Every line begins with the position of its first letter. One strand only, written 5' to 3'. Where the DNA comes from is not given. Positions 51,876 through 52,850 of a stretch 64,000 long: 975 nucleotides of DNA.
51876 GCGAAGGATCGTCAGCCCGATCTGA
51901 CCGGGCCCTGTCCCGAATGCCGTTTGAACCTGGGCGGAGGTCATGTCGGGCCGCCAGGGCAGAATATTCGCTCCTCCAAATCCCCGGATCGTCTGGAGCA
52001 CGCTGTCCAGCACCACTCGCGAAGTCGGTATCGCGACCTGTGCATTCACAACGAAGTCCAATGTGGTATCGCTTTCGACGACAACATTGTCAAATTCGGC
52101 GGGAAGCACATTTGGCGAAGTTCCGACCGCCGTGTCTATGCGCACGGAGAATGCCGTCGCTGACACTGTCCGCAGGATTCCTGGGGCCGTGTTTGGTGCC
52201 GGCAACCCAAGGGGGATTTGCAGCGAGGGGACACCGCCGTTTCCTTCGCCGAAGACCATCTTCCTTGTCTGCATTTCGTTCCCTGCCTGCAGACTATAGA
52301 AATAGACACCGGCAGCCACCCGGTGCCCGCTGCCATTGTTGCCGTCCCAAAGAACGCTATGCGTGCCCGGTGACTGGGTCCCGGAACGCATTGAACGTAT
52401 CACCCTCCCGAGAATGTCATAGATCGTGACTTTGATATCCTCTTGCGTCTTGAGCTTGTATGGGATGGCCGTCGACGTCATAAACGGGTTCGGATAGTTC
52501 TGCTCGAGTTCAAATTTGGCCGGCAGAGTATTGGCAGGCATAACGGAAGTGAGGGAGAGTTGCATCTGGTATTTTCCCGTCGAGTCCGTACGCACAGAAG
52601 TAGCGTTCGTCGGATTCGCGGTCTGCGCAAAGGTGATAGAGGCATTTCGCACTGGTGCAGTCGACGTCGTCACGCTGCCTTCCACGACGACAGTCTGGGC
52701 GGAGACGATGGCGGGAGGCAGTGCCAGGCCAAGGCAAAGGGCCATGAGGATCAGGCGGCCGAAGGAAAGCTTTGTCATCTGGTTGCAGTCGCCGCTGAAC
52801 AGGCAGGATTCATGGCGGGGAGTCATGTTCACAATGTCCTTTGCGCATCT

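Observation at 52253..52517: T9SS C-terminal-domain-like module located internally, near the N-terminus, of a GH30 xylanase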

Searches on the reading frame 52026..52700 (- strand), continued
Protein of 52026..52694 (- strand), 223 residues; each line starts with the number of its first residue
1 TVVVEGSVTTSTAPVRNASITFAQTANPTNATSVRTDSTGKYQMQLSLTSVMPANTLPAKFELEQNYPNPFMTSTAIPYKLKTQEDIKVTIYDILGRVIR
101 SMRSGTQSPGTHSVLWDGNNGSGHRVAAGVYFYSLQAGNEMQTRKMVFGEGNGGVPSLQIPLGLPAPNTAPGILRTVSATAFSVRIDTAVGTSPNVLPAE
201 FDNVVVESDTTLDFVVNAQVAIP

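Call 51: find_encoding_contigs(protein=P0138, flank=8000, max_places=2)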
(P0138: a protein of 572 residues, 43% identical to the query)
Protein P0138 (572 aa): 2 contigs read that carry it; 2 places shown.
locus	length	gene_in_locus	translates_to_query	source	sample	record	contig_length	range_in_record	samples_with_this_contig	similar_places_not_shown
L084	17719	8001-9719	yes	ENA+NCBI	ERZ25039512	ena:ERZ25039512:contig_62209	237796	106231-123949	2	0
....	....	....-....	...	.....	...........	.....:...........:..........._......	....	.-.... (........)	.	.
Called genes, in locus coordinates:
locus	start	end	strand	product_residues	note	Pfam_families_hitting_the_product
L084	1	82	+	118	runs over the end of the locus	PF00216:Bac_DNA_binding, PF18291:HU-HIG (weak)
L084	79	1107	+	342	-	PF12773:DZR (faint), PF13240:Zn_Ribbon_1 (weak), PF13248:Zn_ribbon_3 (faint), PF14561:TPR_20 (faint), PF12895:ANAPC3 (weak), PF14559:TPR_19 (weak), PF13414:TPR_11 (weak), PF13432:TPR_16 (weak), +8 more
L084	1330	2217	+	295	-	-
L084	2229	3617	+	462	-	PF00291:PALP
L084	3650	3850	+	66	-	-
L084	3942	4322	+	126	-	-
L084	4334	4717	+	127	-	PF06103:DUF948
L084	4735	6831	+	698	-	PF00009:GTP_EFTU, PF03144:GTP_EFTU_D2, PF22042:EF-G_D2, PF14492:EFG_III, PF03764:EFG_IV, PF00679:EFG_C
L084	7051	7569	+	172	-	PF01230:HIT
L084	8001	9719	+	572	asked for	PF13585:CHU_C (faint), PF13860:FlgD_ig, PF18962:Por_Secre_tail, PF02012:BNR (faint), PF14870:PSII_BNR, PF15902:Sortilin-Vps10 (faint)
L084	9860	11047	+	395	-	PF07504:FTP (weak)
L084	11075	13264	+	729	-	PF13229:Beta_helix, PF18962:Por_Secre_tail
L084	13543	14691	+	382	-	PF02350:Epimerase_2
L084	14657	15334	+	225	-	PF00702:Hydrolase, PF12710:HAD (weak), PF13419:HAD_2, PF13242:Hydrolase_like (weak)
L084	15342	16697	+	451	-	-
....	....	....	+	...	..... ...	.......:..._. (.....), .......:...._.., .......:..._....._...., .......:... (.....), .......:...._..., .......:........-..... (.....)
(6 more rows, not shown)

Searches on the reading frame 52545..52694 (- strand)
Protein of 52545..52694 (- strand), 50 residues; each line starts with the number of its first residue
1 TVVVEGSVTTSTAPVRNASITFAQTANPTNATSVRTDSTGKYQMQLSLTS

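Call 24: search_protein_families(library=pfam, proteins=[window:52545-52694:-], max_evalue=1)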
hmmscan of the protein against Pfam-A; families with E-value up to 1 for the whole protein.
seq(50 aa): 6 families
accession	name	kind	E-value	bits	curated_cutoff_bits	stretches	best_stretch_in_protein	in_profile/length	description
PF13620.12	CarboxypepD_reg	-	9.9e-06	26.3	32.3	1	4-45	2-43/82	Carboxypeptidase regulatory-like domain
PF20598.4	DUF6795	-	0.0012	19.6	27.4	1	4-45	1-44/103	Domain of unknown function (DUF6795)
PF02369.22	Big_1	-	0.005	17.4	34.9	1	10-49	28-69/93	Bacterial Ig-like domain (group 1)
PF22902.2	NOMO1-like_9th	-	0.0093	16.2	27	1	3-43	4-41/75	BOS complex subunit NOMO1-like, beta sandwich domain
PF13715.12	CarbopepD_reg_2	-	0.03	14.8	32.2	1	4-45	1-39/88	CarboxypepD_reg-like domain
PF14984.11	CD24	-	0.052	14.3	27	1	9-38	4-33/52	CD24 protein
